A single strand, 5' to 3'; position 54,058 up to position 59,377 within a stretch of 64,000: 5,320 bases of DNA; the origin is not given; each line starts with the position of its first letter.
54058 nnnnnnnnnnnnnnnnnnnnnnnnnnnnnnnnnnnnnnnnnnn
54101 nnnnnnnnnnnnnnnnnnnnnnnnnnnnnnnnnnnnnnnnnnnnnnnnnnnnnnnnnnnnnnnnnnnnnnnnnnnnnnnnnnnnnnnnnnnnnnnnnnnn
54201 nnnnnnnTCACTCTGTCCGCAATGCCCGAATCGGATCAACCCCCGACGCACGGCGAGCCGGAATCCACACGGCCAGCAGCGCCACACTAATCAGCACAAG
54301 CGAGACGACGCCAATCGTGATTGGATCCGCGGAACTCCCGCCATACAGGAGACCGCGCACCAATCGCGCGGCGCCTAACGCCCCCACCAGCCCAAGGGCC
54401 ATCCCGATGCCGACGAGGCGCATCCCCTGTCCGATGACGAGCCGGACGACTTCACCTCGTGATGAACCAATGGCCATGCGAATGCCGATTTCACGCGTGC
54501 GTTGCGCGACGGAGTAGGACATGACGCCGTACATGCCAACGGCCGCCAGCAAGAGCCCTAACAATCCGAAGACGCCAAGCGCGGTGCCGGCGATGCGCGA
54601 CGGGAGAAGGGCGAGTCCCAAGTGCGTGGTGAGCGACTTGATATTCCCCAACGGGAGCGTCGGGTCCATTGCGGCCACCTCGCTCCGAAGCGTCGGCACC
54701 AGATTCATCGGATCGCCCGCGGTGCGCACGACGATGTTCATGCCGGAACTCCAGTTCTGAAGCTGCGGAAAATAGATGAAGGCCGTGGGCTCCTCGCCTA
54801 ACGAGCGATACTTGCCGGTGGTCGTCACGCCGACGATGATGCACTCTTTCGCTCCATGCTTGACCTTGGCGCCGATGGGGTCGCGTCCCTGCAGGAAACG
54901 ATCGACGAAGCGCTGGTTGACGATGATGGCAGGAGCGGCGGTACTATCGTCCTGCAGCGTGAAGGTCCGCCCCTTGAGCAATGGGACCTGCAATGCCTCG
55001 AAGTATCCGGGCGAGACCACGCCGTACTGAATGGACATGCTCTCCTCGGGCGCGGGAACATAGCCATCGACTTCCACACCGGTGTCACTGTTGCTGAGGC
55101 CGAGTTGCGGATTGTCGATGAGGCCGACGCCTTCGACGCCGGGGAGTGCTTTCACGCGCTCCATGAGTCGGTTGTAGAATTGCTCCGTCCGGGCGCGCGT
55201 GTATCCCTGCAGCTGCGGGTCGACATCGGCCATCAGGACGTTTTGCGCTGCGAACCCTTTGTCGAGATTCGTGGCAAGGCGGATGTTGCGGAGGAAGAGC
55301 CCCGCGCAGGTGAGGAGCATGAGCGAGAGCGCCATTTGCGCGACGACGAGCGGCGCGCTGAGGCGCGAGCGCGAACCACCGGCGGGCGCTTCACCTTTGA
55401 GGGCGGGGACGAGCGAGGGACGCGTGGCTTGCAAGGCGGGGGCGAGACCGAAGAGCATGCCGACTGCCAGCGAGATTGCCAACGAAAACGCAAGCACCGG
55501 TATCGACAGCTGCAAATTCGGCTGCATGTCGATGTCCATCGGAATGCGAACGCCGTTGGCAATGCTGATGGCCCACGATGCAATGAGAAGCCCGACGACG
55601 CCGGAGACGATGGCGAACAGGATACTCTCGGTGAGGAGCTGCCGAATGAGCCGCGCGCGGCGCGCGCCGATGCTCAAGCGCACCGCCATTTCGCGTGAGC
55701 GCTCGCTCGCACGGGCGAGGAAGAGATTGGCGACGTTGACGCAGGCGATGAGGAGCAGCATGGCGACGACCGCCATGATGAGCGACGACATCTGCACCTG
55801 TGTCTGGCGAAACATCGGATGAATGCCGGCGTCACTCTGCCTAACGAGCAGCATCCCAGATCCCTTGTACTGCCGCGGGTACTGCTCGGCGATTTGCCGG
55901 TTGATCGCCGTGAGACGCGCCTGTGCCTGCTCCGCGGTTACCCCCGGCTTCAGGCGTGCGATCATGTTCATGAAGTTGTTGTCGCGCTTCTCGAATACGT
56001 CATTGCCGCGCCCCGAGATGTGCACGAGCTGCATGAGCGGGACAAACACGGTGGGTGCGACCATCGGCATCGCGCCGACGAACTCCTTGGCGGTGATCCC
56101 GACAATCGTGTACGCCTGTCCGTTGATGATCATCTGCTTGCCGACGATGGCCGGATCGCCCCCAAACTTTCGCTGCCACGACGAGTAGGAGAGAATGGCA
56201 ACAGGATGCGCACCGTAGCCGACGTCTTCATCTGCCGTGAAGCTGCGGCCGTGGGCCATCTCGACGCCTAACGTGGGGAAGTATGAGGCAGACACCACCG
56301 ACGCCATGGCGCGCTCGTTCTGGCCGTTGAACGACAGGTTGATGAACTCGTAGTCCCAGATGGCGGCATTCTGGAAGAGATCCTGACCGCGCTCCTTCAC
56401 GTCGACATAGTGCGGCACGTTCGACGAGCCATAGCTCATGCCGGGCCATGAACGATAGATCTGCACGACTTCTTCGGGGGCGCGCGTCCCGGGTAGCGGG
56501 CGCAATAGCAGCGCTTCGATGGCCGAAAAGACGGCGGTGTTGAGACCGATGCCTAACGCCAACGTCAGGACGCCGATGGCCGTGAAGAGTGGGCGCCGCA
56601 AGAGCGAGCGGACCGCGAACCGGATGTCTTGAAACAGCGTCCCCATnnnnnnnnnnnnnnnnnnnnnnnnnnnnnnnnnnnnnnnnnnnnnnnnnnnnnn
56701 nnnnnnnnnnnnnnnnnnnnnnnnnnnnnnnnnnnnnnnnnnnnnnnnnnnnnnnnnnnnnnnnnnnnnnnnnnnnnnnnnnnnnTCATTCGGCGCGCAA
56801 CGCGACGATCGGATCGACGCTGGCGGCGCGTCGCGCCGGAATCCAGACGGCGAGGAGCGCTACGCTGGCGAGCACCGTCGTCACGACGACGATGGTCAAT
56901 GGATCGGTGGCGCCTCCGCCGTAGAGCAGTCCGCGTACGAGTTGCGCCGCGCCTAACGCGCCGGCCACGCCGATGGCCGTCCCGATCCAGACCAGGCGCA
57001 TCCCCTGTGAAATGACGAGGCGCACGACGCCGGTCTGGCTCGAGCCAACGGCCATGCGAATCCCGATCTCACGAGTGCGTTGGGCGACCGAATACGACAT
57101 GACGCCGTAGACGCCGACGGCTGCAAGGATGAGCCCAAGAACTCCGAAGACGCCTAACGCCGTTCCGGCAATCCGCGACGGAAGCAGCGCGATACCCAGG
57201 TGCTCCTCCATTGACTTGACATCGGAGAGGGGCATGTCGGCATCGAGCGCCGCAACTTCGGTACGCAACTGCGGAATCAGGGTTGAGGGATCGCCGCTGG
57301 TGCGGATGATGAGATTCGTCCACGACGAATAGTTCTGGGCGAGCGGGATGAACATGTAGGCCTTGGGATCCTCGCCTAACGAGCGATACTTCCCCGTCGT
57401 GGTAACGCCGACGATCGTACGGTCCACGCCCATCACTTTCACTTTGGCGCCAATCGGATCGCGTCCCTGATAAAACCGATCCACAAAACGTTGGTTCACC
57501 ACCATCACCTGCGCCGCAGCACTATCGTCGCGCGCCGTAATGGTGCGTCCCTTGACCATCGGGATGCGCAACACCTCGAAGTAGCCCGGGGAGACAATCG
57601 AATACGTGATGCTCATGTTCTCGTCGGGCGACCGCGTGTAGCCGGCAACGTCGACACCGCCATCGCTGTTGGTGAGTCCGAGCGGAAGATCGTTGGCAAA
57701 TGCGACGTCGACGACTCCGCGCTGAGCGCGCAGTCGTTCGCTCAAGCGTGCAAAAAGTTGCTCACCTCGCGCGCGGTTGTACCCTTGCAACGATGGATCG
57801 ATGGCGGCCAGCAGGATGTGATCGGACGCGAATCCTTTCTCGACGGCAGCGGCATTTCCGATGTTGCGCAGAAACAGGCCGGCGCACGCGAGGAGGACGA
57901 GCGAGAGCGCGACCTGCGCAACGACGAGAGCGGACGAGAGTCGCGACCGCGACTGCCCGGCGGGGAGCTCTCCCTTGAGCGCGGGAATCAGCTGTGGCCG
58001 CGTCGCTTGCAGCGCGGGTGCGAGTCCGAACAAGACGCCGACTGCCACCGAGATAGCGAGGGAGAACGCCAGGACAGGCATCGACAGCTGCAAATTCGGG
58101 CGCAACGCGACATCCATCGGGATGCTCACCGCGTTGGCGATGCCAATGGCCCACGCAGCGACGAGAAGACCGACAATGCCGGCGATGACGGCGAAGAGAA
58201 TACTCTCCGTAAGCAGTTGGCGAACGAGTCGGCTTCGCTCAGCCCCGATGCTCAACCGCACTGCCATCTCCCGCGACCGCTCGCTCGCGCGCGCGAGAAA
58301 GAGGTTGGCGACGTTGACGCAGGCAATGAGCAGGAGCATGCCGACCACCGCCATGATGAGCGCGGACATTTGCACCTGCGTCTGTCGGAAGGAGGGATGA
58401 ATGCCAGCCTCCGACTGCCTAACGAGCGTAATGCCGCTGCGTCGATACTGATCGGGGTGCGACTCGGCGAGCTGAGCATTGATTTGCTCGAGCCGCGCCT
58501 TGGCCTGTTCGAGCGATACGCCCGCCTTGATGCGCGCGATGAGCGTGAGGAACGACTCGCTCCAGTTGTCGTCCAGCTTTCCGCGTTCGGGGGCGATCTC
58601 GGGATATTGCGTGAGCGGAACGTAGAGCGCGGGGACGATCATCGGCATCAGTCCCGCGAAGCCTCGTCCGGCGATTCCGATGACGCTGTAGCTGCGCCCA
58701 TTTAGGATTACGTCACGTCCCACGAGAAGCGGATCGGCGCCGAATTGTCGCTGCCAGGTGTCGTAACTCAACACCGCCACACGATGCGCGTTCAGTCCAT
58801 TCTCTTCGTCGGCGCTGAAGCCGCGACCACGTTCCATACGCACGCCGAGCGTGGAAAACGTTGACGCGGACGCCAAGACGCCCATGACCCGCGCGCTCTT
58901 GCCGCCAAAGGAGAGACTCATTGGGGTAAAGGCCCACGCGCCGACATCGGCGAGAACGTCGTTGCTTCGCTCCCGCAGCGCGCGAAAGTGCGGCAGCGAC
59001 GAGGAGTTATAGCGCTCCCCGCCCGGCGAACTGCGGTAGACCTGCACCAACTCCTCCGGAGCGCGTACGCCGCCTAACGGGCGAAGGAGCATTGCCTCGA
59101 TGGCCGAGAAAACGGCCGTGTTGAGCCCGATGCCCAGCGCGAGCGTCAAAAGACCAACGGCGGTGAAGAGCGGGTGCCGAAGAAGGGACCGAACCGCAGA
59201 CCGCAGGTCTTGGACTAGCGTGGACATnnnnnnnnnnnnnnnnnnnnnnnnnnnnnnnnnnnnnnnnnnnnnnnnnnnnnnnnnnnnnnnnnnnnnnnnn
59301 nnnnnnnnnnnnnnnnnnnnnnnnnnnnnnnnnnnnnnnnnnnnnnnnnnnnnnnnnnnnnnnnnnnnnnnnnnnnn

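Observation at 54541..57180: Paralogue comparison shows the motif gained or lost purely by synonymous Leu codon choice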

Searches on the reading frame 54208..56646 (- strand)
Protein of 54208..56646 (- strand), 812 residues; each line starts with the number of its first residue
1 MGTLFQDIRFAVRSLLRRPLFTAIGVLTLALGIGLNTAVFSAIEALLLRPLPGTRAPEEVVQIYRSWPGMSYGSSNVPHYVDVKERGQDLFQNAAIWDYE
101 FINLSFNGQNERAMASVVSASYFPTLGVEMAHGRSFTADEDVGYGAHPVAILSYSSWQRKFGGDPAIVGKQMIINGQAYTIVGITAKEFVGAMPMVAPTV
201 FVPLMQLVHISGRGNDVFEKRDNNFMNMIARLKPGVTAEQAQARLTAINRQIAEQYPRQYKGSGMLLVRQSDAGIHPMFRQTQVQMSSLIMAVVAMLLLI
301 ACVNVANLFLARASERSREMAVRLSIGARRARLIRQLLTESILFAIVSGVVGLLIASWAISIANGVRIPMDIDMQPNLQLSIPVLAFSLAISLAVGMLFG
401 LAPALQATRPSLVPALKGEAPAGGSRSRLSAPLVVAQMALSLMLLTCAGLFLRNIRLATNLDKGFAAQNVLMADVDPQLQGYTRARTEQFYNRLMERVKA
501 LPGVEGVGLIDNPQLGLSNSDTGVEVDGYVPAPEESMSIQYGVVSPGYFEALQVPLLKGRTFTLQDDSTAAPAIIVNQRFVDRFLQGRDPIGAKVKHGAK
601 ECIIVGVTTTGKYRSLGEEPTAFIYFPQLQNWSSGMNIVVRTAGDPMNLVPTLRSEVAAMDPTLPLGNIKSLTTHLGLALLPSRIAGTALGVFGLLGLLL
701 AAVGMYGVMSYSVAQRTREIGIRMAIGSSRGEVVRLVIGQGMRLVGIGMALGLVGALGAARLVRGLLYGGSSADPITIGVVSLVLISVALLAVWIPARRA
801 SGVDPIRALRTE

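Call 6: search_protein_families(library=ncbifam, proteins=[window:54208-56646:-])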
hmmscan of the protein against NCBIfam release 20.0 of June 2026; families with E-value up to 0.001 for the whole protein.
window:54208-56646:- (812 aa): 3 families
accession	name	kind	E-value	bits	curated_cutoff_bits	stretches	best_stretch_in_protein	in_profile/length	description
TIGR03434.1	ADOP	subfamily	2.6e-263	875.9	622.3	1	4-812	1-803/803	ADOP family duplicated permease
NF007826.0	PRK10535.1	equivalog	5.9e-30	104.1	966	2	103-416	357-645/648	macrolide ABC transporter ATP-binding protein/permease MacB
NF038008.1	ABC_perm_DarB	equivalog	3.5e-05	21.9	700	1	289-480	275-462/777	darobactin export ABC transporter permease subunit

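Call 12: find_related_loci(query=window:54208-56646:-, collection=genome_contigs, flank=10000)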
Query window:54208-56646:- (812 aa) in genome_contigs; peptide patterns used: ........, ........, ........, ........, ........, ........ (x = any residue, [..] = any of these).
59 stretches matched a pattern; 44 encode a relative of the query (tblastn E <= 1e-3); 44 distinct loci.
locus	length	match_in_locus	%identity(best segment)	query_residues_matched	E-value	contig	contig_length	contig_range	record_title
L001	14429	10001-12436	59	1-812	0e+0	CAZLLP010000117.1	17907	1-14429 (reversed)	MAG TPA_asm: uncultured Gemmatimonadaceae bacterium isolate SRP302447_co4_277 genome assembly, contig: NODE_8193_length_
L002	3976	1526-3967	60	1-812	0e+0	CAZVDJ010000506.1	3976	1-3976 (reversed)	MAG TPA_asm: uncultured Gemmatimonadaceae bacterium isolate SRP287051_co2_220 genome assembly, contig: NODE_31959_length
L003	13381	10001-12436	58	1-812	0e+0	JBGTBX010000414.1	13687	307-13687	MAG: Gemmatimonadaceae bacterium isolate JTS-RE106 k141_7648091, whole genome shotgun sequence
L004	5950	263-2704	59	1-812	0e+0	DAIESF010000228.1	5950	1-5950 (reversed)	MAG TPA_asm: Gemmatimonadetes bacterium isolate clean1220 k141_1882348, whole genome shotgun sequence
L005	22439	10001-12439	57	1-812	0e+0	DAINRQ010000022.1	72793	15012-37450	MAG TPA_asm: Gemmatimonadaceae bacterium isolate CTOTU27634 NODE_60_length_72793_cov_14.725206, whole genome shotgun seq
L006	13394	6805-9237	57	1-810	0e+0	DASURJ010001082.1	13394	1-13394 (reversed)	MAG TPA_asm: Gemmatimonadaceae bacterium isolate SMAG_U1704 k141_807026, whole genome shotgun sequence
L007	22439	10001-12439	56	1-812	0e+0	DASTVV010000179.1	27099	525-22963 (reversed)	MAG TPA_asm: Gemmatimonadaceae bacterium isolate SMAG_U2368 k141_1654939, whole genome shotgun sequence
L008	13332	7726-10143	54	6-812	0e+0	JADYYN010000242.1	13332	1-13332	MAG: Gemmatimonadaceae bacterium isolate SJ530 c_000001545554, whole genome shotgun sequence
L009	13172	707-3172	38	1-812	2e-161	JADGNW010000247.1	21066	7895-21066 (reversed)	MAG: Blastocatellia bacterium isolate Chersky_418 k127_7862196, whole genome shotgun sequence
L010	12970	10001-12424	36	6-811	2e-142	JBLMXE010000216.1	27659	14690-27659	MAG: Chlamydiota bacterium isolate MAG264 PRJNA957066_bin44_renamed_215, whole genome shotgun sequence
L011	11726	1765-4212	36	4-809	2e-139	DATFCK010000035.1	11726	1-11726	MAG TPA_asm: Chthoniobacterales bacterium isolate SMAG_U8552 k141_2243960, whole genome shotgun sequence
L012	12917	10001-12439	37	4-811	3e-139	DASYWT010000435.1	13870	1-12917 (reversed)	MAG TPA_asm: Terriglobales bacterium isolate SMAG_U6288 k141_356362, whole genome shotgun sequence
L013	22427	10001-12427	37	4-810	5e-138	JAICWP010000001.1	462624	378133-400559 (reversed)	MAG: Acidobacteriales bacterium isolate LS_FP_2_bin.54 k141_3134698_length_462624_cov_29.5386, whole genome shotgun sequ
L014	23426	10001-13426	37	1-812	4e-131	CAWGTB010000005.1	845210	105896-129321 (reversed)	MAG: uncultured Solibacteraceae bacterium isolate MFD05513.bin.2.146 genome assembly, contig: contig_25114, whole genome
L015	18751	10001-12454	37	4-812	5e-149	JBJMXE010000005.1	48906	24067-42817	MAG: Chthoniobacterales bacterium isolate H1_18_all_fractions_metab_conc_20_57_11 k255_510435, whole genome shotgun sequ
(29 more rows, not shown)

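Call 18: find_encoding_contigs(protein=window:54208-56646:-, flank=10000, max_places=6)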
Protein window:54208-56646:- (812 aa): 2 contigs read that carry it; 2 places shown.
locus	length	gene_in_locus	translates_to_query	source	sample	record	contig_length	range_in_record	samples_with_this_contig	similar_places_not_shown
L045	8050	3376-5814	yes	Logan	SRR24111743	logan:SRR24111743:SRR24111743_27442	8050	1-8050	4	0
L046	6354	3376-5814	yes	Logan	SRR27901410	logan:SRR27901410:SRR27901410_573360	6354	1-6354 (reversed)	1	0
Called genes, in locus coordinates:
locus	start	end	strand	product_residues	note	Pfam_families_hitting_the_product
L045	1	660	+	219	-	?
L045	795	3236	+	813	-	PF12704:MacB_PCD, PF02687:FtsX, PF12704:MacB_PCD, PF02687:FtsX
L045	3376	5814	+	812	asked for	PF12704:MacB_PCD, PF02687:FtsX, PF12704:MacB_PCD, PF02687:FtsX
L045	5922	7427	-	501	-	PF12161:HsdM_N (weak), PF02384:N6_Mtase, PF01170:UPF0020 (weak), PF07669:Eco57I (weak)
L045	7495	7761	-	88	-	PF12728:HTH_17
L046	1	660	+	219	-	?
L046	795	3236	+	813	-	PF12704:MacB_PCD, PF02687:FtsX, PF12704:MacB_PCD, PF02687:FtsX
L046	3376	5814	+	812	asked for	PF12704:MacB_PCD, PF02687:FtsX, PF12704:MacB_PCD, PF02687:FtsX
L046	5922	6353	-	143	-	?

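Call 19: find_homologous_proteins(query=window:54208-56646:-, max_evalue=1e-100)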
Query window:54208-56646:- (812 aa): 7459 proteins with E <= 1e-100 among 8000 candidates; the best 120 are listed.
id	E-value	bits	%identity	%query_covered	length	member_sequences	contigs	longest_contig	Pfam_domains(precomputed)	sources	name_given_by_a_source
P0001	0.0e+0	1760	100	100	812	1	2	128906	PF02687.28,PF12704.15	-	-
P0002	0.0e+0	1318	73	100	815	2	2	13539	PF02687.28,PF12704.15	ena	-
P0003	0.0e+0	1252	69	100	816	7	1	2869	PF02687.28,PF12704.15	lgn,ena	-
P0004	0.0e+0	1163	65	100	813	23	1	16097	PF02687.28,PF12704.15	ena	-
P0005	0.0e+0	1090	61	100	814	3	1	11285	PF02687.28,PF12704.15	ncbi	ncbi:MAG: ABC transporter permease [Gemmatimonadota bacterium]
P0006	0.0e+0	1080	59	100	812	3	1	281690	PF02687.28,PF12704.15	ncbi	ncbi:MAG: ABC transporter permease [Gemmatimonadaceae bacterium]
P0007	0.0e+0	1079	60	100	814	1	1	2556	PF02687.28,PF12704.15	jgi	jgi:predicted permease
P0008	0.0e+0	1077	60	100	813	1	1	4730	PF02687.28,PF12704.15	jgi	jgi:predicted permease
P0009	0.0e+0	1073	60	100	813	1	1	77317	PF02687.28,PF12704.15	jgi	jgi:predicted permease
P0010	0.0e+0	1073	59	100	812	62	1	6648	PF02687.28,PF12704.15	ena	-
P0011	0.0e+0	1071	60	100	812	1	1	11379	PF02687.28,PF12704.15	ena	-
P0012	0.0e+0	1070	58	100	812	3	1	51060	PF02687.28,PF12704.15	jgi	-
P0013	0.0e+0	1070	59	100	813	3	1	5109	PF02687.28,PF12704.15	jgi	jgi:putative ABC transport system permease protein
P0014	0.0e+0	1068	61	100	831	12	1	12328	PF02687.28,PF12704.15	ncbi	-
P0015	0.0e+0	1067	59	100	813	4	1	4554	PF02687.28,PF12704.15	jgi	jgi:macrolide transport system ATP-binding/permease protein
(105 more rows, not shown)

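Call 21: find_encoding_contigs(protein=P0002, flank=10000, max_places=3)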
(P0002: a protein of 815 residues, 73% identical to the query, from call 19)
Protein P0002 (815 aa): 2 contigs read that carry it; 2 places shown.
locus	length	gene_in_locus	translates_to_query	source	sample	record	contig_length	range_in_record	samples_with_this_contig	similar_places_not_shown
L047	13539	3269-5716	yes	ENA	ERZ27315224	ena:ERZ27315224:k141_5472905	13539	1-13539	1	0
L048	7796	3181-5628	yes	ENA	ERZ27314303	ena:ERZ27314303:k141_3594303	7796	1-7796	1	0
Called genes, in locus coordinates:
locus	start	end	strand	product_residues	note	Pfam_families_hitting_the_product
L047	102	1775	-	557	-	PF00005:ABC_tran, PF02463:SMC_N (faint), PF13476:AAA_23 (faint), PF13304:AAA_21 (faint), PF12848:ABC_tran_Xtn, PF00005:ABC_tran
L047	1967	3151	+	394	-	PF01244:Peptidase_M19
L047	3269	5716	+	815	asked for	PF12704:MacB_PCD, PF02687:FtsX, PF12704:MacB_PCD, PF02687:FtsX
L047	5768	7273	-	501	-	PF12161:HsdM_N, PF02384:N6_Mtase, PF01170:UPF0020 (weak), PF07669:Eco57I (weak)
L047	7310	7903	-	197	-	PF13470:PIN_3, PF26343:VapC50_C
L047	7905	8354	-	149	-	PF12728:HTH_17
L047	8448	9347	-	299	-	PF04471:Mrr_cat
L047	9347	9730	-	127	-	-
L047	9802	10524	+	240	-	PF02683:DsbD_TM, PF13386:DsbD_2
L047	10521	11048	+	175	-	PF08534:Redoxin, PF00578:AhpC-TSA, PF00085:Thioredoxin, PF13905:Thioredoxin_8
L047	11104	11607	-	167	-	PF20420:DUF6702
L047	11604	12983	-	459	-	PF13428:TPR_14 (faint), PF13371:TPR_9 (faint), PF13176:TPR_7 (faint), PF07719:TPR_2 (faint), PF00515:TPR_1 (faint), PF14559:TPR_19 (weak), PF13431:TPR_17 (faint), PF13432:TPR_16 (weak), +1 more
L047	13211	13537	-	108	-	?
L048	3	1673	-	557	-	PF00005:ABC_tran, PF02463:SMC_N (faint), PF13476:AAA_23 (faint), PF13304:AAA_21 (faint), PF12848:ABC_tran_Xtn, PF00005:ABC_tran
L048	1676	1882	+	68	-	-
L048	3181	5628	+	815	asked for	PF12704:MacB_PCD, PF02687:FtsX, PF12704:MacB_PCD, PF02687:FtsX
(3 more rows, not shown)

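Call 52: search_dna_similar(query=window:54208-56646:-, collection=plasmids, mode=protein, max_rows=15)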
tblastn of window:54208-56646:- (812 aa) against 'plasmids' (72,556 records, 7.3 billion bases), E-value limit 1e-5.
Records with a match: 211; places in all: 305; records where one place covers at least 80% of the query: 20.
Best place of each record, by identity: <60% 211.
By first word of the organism name: Escherichia 19; Pantoea 17; Rhizobium 15; Chondrinema 13; Rahnella 12; Bacillus 10; Agrobacterium 9; Pseudoalteromonas 5; Spirosoma 5; Sinorhizobium 5; and 61 more.
By predicted mobility (MOB-suite, as given by PLSDB): non-mobilizable 156; conjugative 41; mobilizable 14.
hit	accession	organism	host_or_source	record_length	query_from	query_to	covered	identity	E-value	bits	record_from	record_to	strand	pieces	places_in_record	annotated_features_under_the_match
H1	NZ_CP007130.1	Gemmatirosa kalamazoonensis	-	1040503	4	812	99%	41.3%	2e-120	461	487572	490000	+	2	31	record has no annotation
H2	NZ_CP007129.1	Gemmatirosa kalamazoonensis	-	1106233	4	810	99%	37.1%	2e-99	347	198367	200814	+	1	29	record has no annotation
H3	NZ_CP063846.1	Gloeobacter morelensis MG652769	biofilm,cave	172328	3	812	100%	31.7%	1e-76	279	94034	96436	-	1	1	ABC transporter permease | ABC transporter ATP-binding protein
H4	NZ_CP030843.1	Acidisarcina polymorpha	cell culture,pine forest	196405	4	812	100%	30.7%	2e-64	243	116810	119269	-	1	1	ABC transporter permease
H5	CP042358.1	Rahnella aquatilis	hyacinth,plant,hyacinth bulb, basal ...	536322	7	812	99%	28.8%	2e-66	248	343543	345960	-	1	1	ABC transporter permease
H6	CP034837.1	Rahnella aquatilis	Food spoilage microflora,food/cold ...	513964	7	812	99%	28.8%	1e-65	246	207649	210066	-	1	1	ABC transporter permease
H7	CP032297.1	Rahnella aquatilis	Sakura tree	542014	7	812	99%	28.8%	1e-65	246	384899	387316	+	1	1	ABC transporter permease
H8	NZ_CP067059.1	Rahnella aceris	-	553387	7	812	99%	28.8%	5e-65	244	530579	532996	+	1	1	ABC transporter permease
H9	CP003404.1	Rahnella aquatilis HX2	-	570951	7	812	99%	28.7%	6e-65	244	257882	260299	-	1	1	permease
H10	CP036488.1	Rahnella aquatilis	cell culture,Rice-wheat rotation soil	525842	7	812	99%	28.7%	6e-65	244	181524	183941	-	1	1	ABC transporter permease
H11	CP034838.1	Rahnella aquatilis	Food spoilage microflora,food/cold ...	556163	7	812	99%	28.7%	6e-65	244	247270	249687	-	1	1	ABC transporter permease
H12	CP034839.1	Rahnella aquatilis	Food spoilage microflora,food/cold ...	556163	7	812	99%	28.7%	6e-65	244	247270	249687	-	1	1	ABC transporter permease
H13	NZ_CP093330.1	Rahnella aceris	whole organism,grassland soil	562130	7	812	99%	28.7%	6e-65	244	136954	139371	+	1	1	ABC transporter permease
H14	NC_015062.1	Rahnella aceris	-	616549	7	812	99%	28.7%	6e-65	244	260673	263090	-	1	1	ABC transporter permease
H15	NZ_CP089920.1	Rahnella victoriana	single cell,soil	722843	7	812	99%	28.4%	3e-62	236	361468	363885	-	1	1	ABC transporter permease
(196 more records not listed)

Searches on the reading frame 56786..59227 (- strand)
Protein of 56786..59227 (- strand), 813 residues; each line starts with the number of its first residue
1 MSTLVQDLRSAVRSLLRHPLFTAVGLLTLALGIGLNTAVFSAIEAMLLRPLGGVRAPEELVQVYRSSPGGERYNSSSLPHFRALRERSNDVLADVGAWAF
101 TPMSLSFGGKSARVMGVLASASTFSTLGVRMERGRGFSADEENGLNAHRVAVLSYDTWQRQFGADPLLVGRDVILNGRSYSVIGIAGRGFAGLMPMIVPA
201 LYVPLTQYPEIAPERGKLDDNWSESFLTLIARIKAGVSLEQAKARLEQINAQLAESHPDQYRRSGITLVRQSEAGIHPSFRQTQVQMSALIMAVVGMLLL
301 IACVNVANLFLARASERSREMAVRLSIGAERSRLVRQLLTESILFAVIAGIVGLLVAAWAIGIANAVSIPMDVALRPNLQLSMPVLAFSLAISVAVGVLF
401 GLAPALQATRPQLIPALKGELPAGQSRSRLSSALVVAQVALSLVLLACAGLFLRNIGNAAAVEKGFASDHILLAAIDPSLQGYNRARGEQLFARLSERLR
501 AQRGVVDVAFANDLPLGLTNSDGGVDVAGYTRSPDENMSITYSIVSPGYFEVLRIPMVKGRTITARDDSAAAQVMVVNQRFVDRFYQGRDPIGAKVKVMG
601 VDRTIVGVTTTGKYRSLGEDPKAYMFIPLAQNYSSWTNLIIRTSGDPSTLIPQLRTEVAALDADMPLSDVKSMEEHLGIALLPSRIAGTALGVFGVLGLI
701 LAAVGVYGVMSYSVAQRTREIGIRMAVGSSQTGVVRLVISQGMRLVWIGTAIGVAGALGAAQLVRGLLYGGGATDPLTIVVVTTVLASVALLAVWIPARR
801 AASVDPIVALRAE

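Call 6: search_protein_families(library=ncbifam, proteins=[window:56786-59227:-])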
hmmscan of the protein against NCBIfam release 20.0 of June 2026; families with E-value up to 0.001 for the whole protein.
window:56786-59227:- (813 aa): 3 families
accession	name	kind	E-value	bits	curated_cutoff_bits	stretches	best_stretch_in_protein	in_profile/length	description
TIGR03434.1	ADOP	subfamily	3.2e-251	835.8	622.3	1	4-813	1-803/803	ADOP family duplicated permease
NF007826.0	PRK10535.1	equivalog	4.6e-36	124.3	966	2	112-418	367-646/648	macrolide ABC transporter ATP-binding protein/permease MacB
NF038008.1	ABC_perm_DarB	equivalog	6.6e-06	24.3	700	1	291-584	276-559/777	darobactin export ABC transporter permease subunit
